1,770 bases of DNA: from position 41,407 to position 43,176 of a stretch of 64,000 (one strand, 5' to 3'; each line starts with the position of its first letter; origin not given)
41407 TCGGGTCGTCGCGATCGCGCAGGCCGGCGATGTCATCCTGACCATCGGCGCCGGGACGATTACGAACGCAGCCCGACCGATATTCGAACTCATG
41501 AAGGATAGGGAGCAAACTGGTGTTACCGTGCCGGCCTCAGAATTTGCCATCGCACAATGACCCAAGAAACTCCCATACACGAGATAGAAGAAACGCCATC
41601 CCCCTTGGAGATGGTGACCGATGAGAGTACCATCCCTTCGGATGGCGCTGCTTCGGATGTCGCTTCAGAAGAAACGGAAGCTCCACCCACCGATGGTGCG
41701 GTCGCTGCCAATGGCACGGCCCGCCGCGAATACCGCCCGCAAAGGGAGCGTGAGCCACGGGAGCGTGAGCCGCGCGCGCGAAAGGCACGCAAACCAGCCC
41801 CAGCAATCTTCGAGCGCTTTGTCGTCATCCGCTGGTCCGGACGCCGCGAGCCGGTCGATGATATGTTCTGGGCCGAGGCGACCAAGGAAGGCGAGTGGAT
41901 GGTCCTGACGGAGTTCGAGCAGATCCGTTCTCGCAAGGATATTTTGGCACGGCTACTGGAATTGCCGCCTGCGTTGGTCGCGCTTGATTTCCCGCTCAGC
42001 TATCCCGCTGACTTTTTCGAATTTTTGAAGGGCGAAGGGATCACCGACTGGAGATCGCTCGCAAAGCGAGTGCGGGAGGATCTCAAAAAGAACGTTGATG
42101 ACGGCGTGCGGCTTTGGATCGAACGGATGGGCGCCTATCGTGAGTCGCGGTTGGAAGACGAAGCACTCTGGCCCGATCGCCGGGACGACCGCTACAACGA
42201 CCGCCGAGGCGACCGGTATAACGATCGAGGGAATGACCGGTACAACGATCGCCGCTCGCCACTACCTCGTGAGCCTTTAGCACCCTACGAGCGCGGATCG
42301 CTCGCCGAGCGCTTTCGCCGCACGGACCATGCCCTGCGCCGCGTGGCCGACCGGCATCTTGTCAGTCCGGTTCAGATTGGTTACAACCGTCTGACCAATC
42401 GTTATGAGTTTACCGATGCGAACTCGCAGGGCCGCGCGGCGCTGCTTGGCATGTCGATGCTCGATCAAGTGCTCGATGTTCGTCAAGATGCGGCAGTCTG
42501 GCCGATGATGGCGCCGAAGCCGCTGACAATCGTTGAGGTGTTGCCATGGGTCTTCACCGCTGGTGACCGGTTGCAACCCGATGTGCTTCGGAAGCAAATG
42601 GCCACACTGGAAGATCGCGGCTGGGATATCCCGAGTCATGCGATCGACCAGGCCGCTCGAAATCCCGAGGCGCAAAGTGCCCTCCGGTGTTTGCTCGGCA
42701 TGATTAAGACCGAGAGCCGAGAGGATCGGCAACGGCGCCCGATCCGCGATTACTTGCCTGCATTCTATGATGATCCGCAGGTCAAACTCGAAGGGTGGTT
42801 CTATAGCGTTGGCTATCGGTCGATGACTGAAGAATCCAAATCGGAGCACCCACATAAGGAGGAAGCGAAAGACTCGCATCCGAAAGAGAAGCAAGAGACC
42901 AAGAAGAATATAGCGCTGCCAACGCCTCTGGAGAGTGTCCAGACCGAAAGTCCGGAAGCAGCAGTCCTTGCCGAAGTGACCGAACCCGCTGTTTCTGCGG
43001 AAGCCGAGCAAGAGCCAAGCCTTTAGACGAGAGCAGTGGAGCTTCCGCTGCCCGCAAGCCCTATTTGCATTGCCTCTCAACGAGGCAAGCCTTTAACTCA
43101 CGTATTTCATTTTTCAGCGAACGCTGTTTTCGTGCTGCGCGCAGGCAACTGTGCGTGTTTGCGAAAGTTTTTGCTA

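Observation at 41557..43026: Novel 489-aa protein replacing murB/ddl between murC and ftsQ, with DRYND tandem repeats and a possible RNase-H-like core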

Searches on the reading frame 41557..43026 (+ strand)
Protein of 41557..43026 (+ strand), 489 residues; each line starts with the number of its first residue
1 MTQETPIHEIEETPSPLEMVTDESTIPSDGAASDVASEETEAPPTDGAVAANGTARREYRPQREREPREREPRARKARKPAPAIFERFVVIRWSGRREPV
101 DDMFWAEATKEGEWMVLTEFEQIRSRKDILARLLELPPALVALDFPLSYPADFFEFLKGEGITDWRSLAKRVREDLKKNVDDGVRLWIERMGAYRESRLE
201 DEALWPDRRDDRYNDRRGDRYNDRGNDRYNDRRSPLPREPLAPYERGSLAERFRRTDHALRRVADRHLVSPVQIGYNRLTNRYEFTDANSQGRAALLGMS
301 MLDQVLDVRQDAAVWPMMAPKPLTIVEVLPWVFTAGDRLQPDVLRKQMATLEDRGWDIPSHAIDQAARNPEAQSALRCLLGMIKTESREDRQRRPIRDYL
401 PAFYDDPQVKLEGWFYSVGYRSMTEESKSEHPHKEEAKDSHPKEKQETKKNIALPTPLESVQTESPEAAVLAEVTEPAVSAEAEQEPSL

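Call 4: search_protein_families(library=pfam, proteins=[window:41557-43026:+], max_evalue=10)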
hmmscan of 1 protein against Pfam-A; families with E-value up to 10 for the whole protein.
window:41557-43026:+ (489 aa): 1 family
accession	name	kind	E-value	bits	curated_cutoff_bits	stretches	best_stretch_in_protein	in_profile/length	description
PF18478.7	PIN_10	-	0.034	14.6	26.2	1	99-131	38-70/84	PIN like domain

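Call 5: search_protein_families(library=ncbifam, proteins=[window:41557-43026:+], max_evalue=10)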
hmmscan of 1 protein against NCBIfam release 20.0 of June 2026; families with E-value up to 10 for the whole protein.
window:41557-43026:+ (489 aa): 0 families

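Call 6: search_solved_structures(query=window:41557-43026:+, max_evalue=10)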
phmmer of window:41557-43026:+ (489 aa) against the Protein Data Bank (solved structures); distinct sequences matched with E-value up to 10: 0.

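Call 7: find_homologous_proteins(query=window:41557-43026:+, max_evalue=0.001)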
Query window:41557-43026:+ (489 aa): 65 proteins with E <= 0.001 among 8000 candidates.
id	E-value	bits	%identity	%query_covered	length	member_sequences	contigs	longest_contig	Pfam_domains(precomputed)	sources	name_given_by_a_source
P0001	0.0e+0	1096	100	100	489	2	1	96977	-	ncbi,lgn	-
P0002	1.1e-173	597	61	97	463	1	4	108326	-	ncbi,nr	ncbi:MAG: hypothetical protein Q8922_11220 [Bacteroidota bacterium]|nr:hypothetical protein [Bactero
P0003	1.4e-156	540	66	73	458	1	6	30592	-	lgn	-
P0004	1.8e-154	533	61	88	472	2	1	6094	-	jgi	jgi:hypothetical protein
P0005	3.7e-152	526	58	92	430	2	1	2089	-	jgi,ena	jgi:hypothetical protein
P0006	7.2e-152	525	59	87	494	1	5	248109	-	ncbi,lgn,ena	-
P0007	1.0e-149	518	59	86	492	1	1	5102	-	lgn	-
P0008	1.5e-149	517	55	91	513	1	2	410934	-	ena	-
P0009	1.3e-135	471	54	89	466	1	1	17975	-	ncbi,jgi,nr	ncbi:MAG TPA: hypothetical protein VG537_08075 [Candidatus Kapabacteria bacterium]|jgi:hypothetical 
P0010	1.4e-132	461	55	83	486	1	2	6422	-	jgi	jgi:hypothetical protein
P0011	4.2e-129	450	50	95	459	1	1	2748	-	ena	-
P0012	4.5e-126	440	53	83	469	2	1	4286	-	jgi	jgi:hypothetical protein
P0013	3.8e-123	430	52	83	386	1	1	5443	-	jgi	-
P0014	1.6e-122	428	52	81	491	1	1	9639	-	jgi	jgi:hypothetical protein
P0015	2.1e-122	428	52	80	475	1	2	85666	-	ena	-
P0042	4.6e-99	351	43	85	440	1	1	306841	-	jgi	jgi:hypothetical protein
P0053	1.4e-83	300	42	81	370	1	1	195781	-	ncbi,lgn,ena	ncbi:MAG: hypothetical protein WCH46_04130 [bacterium]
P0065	7.0e-48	182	45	48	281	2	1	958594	-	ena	-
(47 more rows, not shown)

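Call 11: find_encoding_contigs(protein=P0002, flank=6000, max_places=2)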
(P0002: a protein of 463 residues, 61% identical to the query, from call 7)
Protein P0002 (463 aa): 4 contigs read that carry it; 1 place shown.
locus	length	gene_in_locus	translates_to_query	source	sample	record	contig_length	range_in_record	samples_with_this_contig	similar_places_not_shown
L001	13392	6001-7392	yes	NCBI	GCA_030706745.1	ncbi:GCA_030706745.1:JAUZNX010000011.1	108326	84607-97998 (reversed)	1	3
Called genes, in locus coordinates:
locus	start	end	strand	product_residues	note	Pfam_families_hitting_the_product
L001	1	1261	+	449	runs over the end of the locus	PF21377:MurD_N (weak), PF21799:MurD-like_N, PF08245:Mur_ligase_M, PF02875:Mur_ligase_C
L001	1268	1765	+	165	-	PF07007:LprI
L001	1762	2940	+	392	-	PF01098:FTSW_RODA_SPOVE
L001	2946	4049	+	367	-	PF03033:Glyco_transf_28, PF04101:Glyco_tran_28_C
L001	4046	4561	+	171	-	-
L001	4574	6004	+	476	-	PF01225:Mur_ligase, PF08245:Mur_ligase_M, PF02875:Mur_ligase_C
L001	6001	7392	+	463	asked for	-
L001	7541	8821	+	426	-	PF08478:POTRA_1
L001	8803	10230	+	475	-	PF06277:EutA (faint), PF11104:PilM_2 (faint), PF14450:FtsA (weak), PF02491:SHS2_FTSA, PF06723:MreB_Mbl, PF14450:FtsA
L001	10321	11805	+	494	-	PF00091:Tubulin, PF12327:FtsZ_C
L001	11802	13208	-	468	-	PF08534:Redoxin, PF00578:AhpC-TSA, PF00085:Thioredoxin (faint), PF13905:Thioredoxin_8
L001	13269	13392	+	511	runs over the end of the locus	-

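Call 12: find_encoding_contigs(protein=P0053, flank=6000, max_places=1)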
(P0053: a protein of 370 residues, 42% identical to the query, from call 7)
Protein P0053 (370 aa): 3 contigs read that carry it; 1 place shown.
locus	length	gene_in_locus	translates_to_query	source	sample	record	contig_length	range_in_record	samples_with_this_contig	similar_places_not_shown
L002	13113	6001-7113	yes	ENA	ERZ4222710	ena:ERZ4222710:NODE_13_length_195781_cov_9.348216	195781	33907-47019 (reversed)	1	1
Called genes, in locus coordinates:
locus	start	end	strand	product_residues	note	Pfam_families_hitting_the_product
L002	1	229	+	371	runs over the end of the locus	PF00953:Glycos_transf_4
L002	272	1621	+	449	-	PF21377:MurD_N (weak), PF21799:MurD-like_N, PF08245:Mur_ligase_M, PF02875:Mur_ligase_C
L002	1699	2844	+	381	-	PF01098:FTSW_RODA_SPOVE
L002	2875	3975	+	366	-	PF03033:Glyco_transf_28, PF04101:Glyco_tran_28_C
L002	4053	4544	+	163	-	-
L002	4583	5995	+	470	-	PF01225:Mur_ligase, PF08245:Mur_ligase_M, PF02875:Mur_ligase_C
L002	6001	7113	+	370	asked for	-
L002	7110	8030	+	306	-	PF01565:FAD_binding_4, PF02873:MurB_C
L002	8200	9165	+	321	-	PF08478:POTRA_1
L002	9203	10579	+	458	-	PF06277:EutA (faint), PF11104:PilM_2 (faint), PF14450:FtsA (weak), PF02491:SHS2_FTSA, PF06723:MreB_Mbl, PF14450:FtsA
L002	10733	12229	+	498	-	PF00091:Tubulin, PF12327:FtsZ_C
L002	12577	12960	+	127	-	PF00825:Ribonuclease_P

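Call 13: find_encoding_contigs(protein=P0065, flank=6000, max_places=1)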
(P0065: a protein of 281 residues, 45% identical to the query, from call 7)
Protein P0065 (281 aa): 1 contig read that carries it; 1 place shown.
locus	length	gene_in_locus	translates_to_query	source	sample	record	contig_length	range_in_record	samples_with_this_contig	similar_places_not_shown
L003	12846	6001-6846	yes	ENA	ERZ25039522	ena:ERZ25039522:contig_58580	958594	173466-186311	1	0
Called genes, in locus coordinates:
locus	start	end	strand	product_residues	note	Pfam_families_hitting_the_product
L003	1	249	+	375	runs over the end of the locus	PF10555:MraY_sig1 (weak), PF00953:Glycos_transf_4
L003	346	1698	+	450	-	PF21377:MurD_N, PF21799:MurD-like_N, PF08245:Mur_ligase_M, PF02875:Mur_ligase_C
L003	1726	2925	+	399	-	PF01098:FTSW_RODA_SPOVE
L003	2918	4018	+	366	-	PF03033:Glyco_transf_28, PF04101:Glyco_tran_28_C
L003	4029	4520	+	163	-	-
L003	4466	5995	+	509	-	PF01225:Mur_ligase, PF08245:Mur_ligase_M, PF02875:Mur_ligase_C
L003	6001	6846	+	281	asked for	-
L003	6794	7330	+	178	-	-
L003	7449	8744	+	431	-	PF13650:Asp_protease_2, PF13975:gag-asp_proteas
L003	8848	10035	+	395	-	PF08478:POTRA_1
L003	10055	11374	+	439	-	PF06277:EutA (faint), PF11104:PilM_2 (faint), PF14450:FtsA (weak), PF02491:SHS2_FTSA, PF06723:MreB_Mbl, PF14450:FtsA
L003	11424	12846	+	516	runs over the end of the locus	PF00091:Tubulin, PF12327:FtsZ_C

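Call 14: find_encoding_contigs(protein=P0042, flank=6000, max_places=1)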
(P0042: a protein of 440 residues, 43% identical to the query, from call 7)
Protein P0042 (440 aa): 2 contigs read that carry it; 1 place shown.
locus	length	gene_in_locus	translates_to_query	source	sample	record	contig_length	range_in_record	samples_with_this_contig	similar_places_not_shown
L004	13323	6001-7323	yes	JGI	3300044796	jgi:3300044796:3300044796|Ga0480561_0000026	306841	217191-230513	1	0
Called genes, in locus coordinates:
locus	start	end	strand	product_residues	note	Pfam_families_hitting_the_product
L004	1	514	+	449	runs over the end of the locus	PF21377:MurD_N, PF21799:MurD-like_N, PF08245:Mur_ligase_M, PF02875:Mur_ligase_C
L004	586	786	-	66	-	-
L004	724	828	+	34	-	-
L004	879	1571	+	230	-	-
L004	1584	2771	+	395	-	PF01098:FTSW_RODA_SPOVE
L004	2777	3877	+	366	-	PF03033:Glyco_transf_28, PF04101:Glyco_tran_28_C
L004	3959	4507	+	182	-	-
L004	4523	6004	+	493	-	PF01225:Mur_ligase, PF08245:Mur_ligase_M, PF02875:Mur_ligase_C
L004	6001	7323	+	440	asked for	-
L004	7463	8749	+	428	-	PF08478:POTRA_1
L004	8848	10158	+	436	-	PF06277:EutA (faint), PF11104:PilM_2 (faint), PF14450:FtsA (weak), PF02491:SHS2_FTSA, PF06723:MreB_Mbl, PF14450:FtsA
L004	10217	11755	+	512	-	PF00091:Tubulin, PF12327:FtsZ_C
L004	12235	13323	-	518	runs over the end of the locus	-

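Call 18: find_encoding_contigs(protein=P0001, flank=1000, max_places=2)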
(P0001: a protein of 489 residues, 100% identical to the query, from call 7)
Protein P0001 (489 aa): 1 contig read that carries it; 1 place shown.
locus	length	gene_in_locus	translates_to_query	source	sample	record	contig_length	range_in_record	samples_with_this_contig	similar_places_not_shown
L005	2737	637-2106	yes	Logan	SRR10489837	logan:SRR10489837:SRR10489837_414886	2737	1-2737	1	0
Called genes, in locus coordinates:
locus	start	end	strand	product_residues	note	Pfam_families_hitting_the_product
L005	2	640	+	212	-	?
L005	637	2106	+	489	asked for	-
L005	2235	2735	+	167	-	?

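Call 19: find_related_loci(query=A1, collection=genome_contigs, flank=6000)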
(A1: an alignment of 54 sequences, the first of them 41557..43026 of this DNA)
Query A1 (489 aa) in genome_contigs; peptide patterns used: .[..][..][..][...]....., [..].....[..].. (x = any residue, [..] = any of these).
138 stretches matched a pattern; 29 encode a relative of the query (tblastn E <= 1e-3); 29 distinct loci.
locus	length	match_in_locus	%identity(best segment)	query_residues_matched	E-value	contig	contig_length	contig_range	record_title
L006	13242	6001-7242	59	60-484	7e-151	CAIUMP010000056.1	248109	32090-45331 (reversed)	MAG: uncultured Ignavibacteriae bacterium isolate Ki2-D3_bin-1418 genome assembly, contig: bin-1418:56/62, whole genome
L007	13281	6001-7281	54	21-454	5e-140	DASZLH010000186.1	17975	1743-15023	MAG TPA_asm: Candidatus Kapaibacterium sp. isolate SMAG_U5859 k141_5119100, whole genome shotgun sequence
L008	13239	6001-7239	48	24-440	2e-111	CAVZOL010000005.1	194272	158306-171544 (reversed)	MAG: Ignavibacteriota bacterium isolate MFD05512.bin.2.5 genome assembly, contig: contig_27884, whole genome shotgun seq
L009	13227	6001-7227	48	9-421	1e-108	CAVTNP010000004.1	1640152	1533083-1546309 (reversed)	MAG: Ignavibacteriota bacterium isolate MFD04780.bin.1.195 genome assembly, contig: contig_5995, whole genome shotgun se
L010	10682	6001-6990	53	83-421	3e-106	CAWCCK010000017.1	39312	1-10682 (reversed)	MAG: Ignavibacteriota bacterium isolate MFD04540.bin.1.132 genome assembly, contig: contig_33405, whole genome shotgun s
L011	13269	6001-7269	43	1-431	3e-105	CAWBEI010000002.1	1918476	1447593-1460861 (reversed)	MAG: Ignavibacteriota bacterium isolate MFD04780.bin.1.147 genome assembly, contig: contig_16205, whole genome shotgun s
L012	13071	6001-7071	49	62-422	4e-102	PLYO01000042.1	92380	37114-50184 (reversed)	MAG: Ignavibacteriae bacterium isolate palsa_1295 73.20120700_P3D.263_contig_42044, whole genome shotgun sequence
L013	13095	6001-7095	45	85-467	7e-102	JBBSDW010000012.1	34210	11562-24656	MAG: Candidatus Kapaibacterium sp. isolate LS1_sbin.25 LS1_sbin.25_K_153263_L_34210_cov_14.3271, whole genome shotgun se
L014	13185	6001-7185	46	28-437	3e-100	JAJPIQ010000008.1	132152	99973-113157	MAG: Bacteroidetes bacterium isolate Centralia_MAG_339 k107_25381621, whole genome shotgun sequence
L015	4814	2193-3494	43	11-438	2e-99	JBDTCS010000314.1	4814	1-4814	MAG: Candidatus Kapaibacterium sp. isolate cluster2_bin.161 k127_4990732, whole genome shotgun sequence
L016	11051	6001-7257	44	23-464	2e-96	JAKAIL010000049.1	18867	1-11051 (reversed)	MAG: Bacteroidetes bacterium isolate WY3.bin23 NODE_4856_length_18867_cov_1.506724, whole genome shotgun sequence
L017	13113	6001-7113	52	39-421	7e-120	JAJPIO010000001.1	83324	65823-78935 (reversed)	MAG: Bacteroidetes bacterium isolate Centralia_MAG_334 k107_30442412, whole genome shotgun sequence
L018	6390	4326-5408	44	86-459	3e-90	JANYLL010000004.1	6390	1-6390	MAG: Ignavibacteriae bacterium isolate GL140_6_metabinner_38 GL140_6_k141_2463243, whole genome shotgun sequence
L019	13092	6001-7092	41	86-476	3e-89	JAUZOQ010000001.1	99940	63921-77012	MAG: Bacteroidota bacterium isolate bin140(14d) NELBBIGP_1, whole genome shotgun sequence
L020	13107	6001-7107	41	36-421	7e-88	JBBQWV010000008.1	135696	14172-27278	MAG: Candidatus Kapaibacterium sp. isolate Co_metawrap_2078 Cmw_2078_k141_24260009_length_135696_cov_27.9984, whole geno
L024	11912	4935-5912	43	86-427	7e-82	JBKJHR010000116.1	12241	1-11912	MAG: Candidatus Kapaibacterium sp. isolate ant_bin.118 S1Ck117_4135460_flag_1_multi_10.0000_len_12241, whole genome shot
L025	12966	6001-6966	39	86-423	1e-79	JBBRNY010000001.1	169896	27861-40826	MAG: Candidatus Kapaibacterium sp. isolate La1_metabat2.223 LA1C_B2.223_k141_2750074L_169896_cov_11.6825, whole genome s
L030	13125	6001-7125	36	86-480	6e-74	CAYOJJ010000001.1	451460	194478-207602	MAG TPA_asm: uncultured Alphaproteobacteria bacterium isolate SRP262948_co1_66 genome assembly, contig: NODE_8_length_45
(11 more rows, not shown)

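Call 20: predict_structure(alignment_id=A1)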
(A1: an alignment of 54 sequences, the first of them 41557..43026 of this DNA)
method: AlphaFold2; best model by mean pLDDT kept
length: 489 residues; sequences in the alignment: 54
mean_pLDDT: 80.0   pTM: 0.72
mean pLDDT of the five models: 80.0, 79.1, 79.1, 77.8, 77.5
residues with pLDDT >= 90: 290; 70-90: 39; 50-70: 83; < 50: 77
segments of 3 or more residues with pLDDT < 50: 1-4, 14-25, 31-34, 36-41, 46-54, 451-453, 467-485
pLDDT, mean of each block of 10 residues (from residue 1): 47 46 48 45 50 50 67 79 91 95 98 97 98 98 96 97 97 97 98 96 65 54 53 70 92 92 93 95 93 97 98 97 98 97 98 98 98 98 96 94 94 95 72 56 52 49 46 41 49
secondary structure, 60 per line:
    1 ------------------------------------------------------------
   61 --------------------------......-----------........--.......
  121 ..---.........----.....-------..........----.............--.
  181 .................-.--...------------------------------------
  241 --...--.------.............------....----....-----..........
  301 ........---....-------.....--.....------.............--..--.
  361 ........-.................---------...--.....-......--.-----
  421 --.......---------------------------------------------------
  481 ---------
elements in order: E87-92 E104-111 E114-122 H126-134 E139-143 H151-160 H165-177 H180-197 H255-267 E274-277 E282-285 H291-308 E312-315 E323-327 H330-334 H341-353 H360-368 H370-386 H401-405 H407-412 H423-429

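Call 38: search_protein_families(library=padloc, proteins=[window:41557-43026:+], max_evalue=1)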
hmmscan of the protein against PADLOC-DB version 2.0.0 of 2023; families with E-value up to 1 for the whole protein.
window:41557-43026:+ (489 aa): 1 family
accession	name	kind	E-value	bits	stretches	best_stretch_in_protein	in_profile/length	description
PDLC00619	ZorC1|ZorC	-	0.031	11.1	1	364-419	225-280/437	EH signature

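Call 47: fold_search(model_id=the predicted structure, library=pdb)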
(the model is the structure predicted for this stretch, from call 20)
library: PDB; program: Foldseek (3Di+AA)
matches with E <= 10: 198; with E <= 0.001: 0
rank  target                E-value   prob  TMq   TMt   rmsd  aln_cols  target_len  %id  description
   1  6m5u_A                1.2e-01  0.87  0.10  0.09   3.3        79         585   10  The coordinates of the monomeric terminase complex in the presence of the ADP-BeF3 (released 2020-10-28)
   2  8dgc_E                1.3e-01  0.66  0.10  0.10   3.4        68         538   19  Avs3 bound to phage PhiV-1 terminase (released 2022-08-03)
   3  6m5t                  1.4e-01  0.69  0.10  0.19   5.1        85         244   13  The coordinate of the nuclease domain of the apo terminase complex (released 2020-10-28)
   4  5oe8_B                1.5e-01  0.44  0.10  0.12   9.2       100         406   14  Structure of large terminase from the thermophilic bacteriophage D6E (Crystal form 2) (released 2017-10-11)
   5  4iox_A                2.1e-01  0.69  0.11  0.21   4.5        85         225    9  The structure of the herpes simplex virus DNA-packaging motor pUL15 C-terminal nuclease domain provides insights into  (released 2013-05-01)
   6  2nrr                  2.2e-01  0.33  0.10  0.27   4.0        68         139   12  Crystal structure of the C-terminal RNAseH endonuclase domain of UvrC (released 2007-02-06)
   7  4ktw_A                2.2e-01  0.30  0.10  0.24   4.4        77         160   13  Lactococcus phage 67 RuvC - apo form (released 2013-08-14)
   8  1yf5                  2.7e-01  0.75  0.10  0.20   2.9        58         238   14  Cyto-Epsl: The Cytoplasmic Domain Of Epsl, An Inner Membrane Component Of The Type II Secretion System Of Vibrio Cholera (released 2005-05-03)
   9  5oee_C                2.8e-01  0.21  0.09  0.11   9.8       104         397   13  Structure of large terminase from the thermophilic bacteriophage D6E (Crystal form 3) (released 2017-10-11)
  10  5oee_A                3.6e-01  0.20  0.09  0.11   9.7       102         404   14  Structure of large terminase from the thermophilic bacteriophage D6E (Crystal form 3) (released 2017-10-11)
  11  4a2b                  3.8e-01  0.33  0.09  0.12   3.8        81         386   11  Thermotoga maritima FtsA with ATP gamma S (released 2012-04-25)
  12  5oe8_C                3.8e-01  0.25  0.10  0.12   9.1       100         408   15  Structure of large terminase from the thermophilic bacteriophage D6E (Crystal form 2) (released 2017-10-11)
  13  5oe8_A                3.8e-01  0.20  0.10  0.12   9.6       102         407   14  Structure of large terminase from the thermophilic bacteriophage D6E (Crystal form 2) (released 2017-10-11)
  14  6qzk_A                3.8e-01  0.10  0.09  0.07  10.4       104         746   14  Structure of Clostridium butyricum Argonaute bound to a guide DNA (5' deoxycytidine) and a 19-mer target DNA (released 2019-04-24)
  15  3n4p_A                4.1e-01  0.41  0.10  0.20   6.4        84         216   12  Human cytomegalovirus terminase nuclease domain (released 2010-10-06)
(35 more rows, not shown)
